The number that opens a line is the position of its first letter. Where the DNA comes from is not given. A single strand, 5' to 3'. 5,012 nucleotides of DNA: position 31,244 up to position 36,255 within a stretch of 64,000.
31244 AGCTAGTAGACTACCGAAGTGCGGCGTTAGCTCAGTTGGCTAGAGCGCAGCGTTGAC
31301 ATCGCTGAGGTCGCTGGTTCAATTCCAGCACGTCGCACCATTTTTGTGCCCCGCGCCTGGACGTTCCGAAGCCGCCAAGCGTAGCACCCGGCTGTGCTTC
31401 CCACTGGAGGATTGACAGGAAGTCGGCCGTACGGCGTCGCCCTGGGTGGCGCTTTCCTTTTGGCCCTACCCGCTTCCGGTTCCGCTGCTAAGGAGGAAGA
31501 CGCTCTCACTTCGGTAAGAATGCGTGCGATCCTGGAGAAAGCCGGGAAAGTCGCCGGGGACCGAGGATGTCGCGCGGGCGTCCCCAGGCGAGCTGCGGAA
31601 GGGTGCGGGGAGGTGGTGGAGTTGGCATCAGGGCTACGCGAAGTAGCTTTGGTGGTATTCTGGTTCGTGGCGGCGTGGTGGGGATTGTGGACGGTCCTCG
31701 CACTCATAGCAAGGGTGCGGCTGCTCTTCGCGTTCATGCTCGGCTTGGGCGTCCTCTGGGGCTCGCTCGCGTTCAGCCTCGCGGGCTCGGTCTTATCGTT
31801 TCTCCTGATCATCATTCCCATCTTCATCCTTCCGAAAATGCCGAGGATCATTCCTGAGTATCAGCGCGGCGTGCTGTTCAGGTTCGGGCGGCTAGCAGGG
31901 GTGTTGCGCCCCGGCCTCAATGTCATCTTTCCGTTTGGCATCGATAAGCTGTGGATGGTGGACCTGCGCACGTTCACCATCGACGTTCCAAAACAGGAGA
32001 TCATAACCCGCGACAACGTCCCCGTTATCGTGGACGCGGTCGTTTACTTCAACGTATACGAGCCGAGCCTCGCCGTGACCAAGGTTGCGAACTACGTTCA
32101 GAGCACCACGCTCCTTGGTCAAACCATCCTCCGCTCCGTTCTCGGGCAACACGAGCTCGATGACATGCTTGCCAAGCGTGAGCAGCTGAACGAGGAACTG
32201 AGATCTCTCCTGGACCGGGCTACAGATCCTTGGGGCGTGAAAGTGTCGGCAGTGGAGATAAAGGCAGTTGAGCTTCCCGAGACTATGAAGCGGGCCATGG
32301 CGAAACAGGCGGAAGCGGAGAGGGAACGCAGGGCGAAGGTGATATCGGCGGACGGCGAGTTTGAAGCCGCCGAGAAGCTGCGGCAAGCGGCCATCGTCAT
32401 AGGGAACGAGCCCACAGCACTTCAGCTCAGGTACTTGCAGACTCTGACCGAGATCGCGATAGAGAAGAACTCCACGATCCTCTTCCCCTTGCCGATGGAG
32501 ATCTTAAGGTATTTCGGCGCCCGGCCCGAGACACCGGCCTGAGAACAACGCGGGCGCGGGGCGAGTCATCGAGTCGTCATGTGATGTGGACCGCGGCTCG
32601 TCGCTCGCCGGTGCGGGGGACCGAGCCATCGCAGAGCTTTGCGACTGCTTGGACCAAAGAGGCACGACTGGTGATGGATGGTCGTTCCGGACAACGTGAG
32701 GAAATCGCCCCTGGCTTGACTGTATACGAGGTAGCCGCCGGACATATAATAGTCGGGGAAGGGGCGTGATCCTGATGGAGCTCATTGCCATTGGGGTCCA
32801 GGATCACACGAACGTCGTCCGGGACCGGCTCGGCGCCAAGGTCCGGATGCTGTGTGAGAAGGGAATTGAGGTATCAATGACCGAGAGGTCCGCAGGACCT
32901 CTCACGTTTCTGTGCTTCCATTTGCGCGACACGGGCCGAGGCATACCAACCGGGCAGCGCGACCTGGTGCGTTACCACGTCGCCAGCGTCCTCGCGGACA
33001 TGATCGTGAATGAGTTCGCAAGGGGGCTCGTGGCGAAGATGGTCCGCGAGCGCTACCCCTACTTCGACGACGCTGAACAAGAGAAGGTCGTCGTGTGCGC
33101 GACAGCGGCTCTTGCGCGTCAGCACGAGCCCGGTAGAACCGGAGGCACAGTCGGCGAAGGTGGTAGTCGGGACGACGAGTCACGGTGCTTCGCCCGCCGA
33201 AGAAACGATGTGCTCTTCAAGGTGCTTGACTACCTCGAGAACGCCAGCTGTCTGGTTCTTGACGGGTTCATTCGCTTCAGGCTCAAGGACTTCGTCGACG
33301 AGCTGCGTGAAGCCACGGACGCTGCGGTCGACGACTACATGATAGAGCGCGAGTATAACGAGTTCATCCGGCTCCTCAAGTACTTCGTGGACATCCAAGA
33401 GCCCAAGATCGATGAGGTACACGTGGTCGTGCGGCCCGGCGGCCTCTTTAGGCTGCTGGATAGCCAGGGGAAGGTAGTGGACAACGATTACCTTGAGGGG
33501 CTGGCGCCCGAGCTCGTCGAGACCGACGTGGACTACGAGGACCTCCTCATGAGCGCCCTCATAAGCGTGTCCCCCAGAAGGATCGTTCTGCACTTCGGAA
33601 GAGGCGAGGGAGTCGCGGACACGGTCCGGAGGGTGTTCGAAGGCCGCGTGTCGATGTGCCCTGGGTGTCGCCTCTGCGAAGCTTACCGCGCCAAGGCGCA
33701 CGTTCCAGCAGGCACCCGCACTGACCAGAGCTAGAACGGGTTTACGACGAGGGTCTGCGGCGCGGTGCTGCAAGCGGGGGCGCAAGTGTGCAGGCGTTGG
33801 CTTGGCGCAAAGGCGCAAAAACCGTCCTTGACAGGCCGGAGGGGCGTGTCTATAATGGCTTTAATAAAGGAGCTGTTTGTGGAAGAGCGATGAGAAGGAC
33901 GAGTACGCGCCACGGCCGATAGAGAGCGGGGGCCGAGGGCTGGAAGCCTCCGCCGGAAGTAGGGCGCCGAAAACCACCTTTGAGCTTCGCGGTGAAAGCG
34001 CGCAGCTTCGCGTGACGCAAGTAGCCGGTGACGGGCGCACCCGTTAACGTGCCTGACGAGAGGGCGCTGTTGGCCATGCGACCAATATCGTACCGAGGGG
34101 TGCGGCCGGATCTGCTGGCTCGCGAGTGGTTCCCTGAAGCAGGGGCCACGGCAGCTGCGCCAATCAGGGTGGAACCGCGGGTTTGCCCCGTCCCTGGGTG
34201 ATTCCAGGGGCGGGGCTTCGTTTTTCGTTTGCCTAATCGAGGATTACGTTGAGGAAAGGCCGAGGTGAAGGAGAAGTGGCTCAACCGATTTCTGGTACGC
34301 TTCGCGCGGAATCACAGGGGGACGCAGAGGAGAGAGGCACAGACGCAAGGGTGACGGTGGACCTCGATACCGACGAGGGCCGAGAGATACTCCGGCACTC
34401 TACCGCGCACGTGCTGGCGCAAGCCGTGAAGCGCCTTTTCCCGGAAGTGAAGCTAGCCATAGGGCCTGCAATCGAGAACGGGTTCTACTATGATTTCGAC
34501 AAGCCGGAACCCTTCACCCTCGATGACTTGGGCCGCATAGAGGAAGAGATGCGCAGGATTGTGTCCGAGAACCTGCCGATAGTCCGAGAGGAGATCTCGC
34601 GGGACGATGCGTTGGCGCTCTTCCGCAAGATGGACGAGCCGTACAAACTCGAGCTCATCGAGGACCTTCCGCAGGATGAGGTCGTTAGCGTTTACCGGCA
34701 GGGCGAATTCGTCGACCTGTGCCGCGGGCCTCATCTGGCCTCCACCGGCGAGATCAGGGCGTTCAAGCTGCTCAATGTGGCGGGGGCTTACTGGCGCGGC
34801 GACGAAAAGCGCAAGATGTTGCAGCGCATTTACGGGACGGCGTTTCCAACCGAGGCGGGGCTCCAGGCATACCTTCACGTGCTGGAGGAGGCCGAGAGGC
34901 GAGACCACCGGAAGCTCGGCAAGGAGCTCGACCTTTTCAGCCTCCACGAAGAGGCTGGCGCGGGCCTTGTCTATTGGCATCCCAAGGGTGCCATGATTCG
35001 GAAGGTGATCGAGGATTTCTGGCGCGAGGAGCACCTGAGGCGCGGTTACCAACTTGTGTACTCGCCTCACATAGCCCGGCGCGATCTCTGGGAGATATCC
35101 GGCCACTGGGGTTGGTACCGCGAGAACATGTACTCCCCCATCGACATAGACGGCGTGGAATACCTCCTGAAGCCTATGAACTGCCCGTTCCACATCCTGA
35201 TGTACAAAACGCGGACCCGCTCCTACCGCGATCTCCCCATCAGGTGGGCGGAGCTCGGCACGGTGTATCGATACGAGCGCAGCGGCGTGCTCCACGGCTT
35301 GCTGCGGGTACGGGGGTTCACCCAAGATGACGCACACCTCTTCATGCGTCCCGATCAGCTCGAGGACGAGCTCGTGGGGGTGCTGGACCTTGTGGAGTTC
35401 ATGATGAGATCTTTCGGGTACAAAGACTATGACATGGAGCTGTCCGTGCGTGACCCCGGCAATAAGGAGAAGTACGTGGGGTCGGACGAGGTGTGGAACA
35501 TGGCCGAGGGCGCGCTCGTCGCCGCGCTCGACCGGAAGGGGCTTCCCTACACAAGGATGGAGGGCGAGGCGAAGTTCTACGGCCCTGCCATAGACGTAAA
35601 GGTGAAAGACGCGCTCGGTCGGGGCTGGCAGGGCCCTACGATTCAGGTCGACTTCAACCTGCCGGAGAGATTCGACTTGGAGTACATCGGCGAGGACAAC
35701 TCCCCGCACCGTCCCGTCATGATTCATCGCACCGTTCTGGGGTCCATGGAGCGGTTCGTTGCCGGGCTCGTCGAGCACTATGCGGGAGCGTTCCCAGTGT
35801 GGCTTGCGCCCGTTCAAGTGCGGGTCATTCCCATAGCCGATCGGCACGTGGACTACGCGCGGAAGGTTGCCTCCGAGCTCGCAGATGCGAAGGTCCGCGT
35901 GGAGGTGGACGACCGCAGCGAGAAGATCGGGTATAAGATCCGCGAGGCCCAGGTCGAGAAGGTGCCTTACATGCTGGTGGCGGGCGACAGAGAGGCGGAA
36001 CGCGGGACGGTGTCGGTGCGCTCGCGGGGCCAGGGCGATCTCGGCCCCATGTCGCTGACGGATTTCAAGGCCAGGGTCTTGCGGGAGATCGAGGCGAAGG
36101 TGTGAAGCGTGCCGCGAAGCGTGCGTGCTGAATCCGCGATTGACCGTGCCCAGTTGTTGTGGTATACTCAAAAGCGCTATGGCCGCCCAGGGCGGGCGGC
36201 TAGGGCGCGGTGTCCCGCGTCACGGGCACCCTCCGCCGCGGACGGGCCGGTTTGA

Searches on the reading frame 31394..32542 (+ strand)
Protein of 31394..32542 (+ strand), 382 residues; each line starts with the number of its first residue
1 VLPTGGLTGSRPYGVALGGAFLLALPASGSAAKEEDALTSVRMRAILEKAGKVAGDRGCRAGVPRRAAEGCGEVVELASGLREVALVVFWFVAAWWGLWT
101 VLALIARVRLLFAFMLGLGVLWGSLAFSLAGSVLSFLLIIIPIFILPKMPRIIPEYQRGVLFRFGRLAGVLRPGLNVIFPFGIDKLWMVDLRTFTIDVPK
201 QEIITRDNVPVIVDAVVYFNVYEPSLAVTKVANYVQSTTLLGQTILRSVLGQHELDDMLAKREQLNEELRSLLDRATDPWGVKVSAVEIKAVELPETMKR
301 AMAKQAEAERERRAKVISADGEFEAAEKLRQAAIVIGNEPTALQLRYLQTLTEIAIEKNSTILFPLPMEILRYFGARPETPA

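Call 25: find_encoding_contigs(protein=window:31394-32542:+, flank=10000, max_places=1)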
Protein window:31394-32542:+ (382 aa): no gene with exactly this product is on record in the collection.
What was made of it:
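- Tried and rejected: One look-up (call 25) failed because the ORF start I chose differs from the called gene.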

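Call 27: search_protein_families(library=pfam, proteins=[window:31394-32542:+], max_evalue=0.00001)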
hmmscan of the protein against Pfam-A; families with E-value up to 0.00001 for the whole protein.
window:31394-32542:+ (382 aa): 1 family
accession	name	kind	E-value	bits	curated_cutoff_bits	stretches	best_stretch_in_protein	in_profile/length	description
PF01145.31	Band_7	-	3e-39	135.3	23.6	1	152-321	2-174/176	SPFH domain / Band 7 family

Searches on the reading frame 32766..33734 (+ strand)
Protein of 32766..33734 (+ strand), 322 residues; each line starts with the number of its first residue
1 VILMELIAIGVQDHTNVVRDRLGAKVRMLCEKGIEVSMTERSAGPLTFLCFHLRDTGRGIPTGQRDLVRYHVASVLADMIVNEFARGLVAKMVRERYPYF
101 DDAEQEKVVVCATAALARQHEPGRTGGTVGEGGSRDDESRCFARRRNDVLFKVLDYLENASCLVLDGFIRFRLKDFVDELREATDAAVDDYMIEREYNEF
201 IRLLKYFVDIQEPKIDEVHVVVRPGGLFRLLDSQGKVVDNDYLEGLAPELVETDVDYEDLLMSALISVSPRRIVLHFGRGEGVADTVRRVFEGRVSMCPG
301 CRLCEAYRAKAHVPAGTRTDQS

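Call 27: search_protein_families(library=pfam, proteins=[window:32766-33734:+], max_evalue=0.00001)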
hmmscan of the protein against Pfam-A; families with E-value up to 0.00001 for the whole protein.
window:32766-33734:+ (322 aa): 1 family
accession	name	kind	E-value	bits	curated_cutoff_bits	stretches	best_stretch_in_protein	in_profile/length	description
PF08812.16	YtxC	-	5.8e-64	216.1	33.1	1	71-296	2-218/218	YtxC-like family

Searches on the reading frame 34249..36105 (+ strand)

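Call 27: search_protein_families(library=pfam, proteins=[window:34249-36105:+], max_evalue=0.00001)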
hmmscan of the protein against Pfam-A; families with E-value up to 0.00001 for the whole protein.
window:34249-36105:+ (618 aa): 3 families
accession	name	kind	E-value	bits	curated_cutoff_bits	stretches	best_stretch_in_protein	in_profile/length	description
PF00587.30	tRNA-synt_2b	-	1.4e-41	143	29.3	1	302-511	8-179/179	tRNA synthetase class II core domain (G, H, P, S and T)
PF03129.25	HGTP_anticodon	-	8e-26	90.5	21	1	523-611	1-92/94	Anticodon binding domain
PF07973.19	tRNA_SAD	-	5.7e-19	68.3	24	1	146-195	1-44/44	Threonyl and Alanyl tRNA synthetase second additional domain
